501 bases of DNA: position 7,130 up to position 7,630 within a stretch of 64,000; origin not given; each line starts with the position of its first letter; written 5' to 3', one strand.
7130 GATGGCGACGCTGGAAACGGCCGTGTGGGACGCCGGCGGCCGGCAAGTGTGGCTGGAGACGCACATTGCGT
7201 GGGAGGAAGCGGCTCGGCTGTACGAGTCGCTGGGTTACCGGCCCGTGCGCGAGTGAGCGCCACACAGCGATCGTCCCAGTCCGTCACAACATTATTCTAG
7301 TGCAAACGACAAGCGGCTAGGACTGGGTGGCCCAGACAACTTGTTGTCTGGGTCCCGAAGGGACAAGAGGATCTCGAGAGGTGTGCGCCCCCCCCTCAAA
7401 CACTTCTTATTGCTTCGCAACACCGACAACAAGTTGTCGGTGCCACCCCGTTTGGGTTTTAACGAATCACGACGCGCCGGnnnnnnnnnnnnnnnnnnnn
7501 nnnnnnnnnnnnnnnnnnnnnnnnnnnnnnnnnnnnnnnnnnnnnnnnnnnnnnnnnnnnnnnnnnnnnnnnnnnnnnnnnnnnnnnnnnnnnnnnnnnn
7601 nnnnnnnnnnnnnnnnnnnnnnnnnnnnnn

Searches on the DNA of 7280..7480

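Call 72: search_rna_families(source=window, start=7280, end=7480, threshold=evalue, max_evalue=10)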
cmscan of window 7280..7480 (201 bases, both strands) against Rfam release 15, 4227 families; matches with E-value up to 10: 7.
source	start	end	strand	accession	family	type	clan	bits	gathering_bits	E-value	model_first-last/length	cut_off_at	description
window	7325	7448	-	RF03599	MIR1883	Gene; miRNA;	-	32.8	128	0.00019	1-118/118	no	MIR1883 microRNA precursor family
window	7326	7400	+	RF00525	Flavivirus_DB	Cis-reg;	-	16.5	41.5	0.33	1-72/72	no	Flavivirus DB element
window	7339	7435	-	RF03831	mir-627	Gene; miRNA;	-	16.2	86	0.62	1-87/87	no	mir-627 microRNA precursor family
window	7338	7434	+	RF03831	mir-627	Gene; miRNA;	-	13.6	86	3.8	1-87/87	no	mir-627 microRNA precursor family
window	7332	7444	+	RF00240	RNA-OUT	Gene; antisense;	-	13.2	41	7.9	1-70/70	no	RNA-OUT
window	7417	7446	-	RF00665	mir-290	Gene; miRNA;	CL00096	12.6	51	7.7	1-70/70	no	mir-290 microRNA precursor family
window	7352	7364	-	RF01687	Acido-Lenti-1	Gene; sRNA;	-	12.1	37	1.7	33-45/46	no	Acido-Lenti-1 RNA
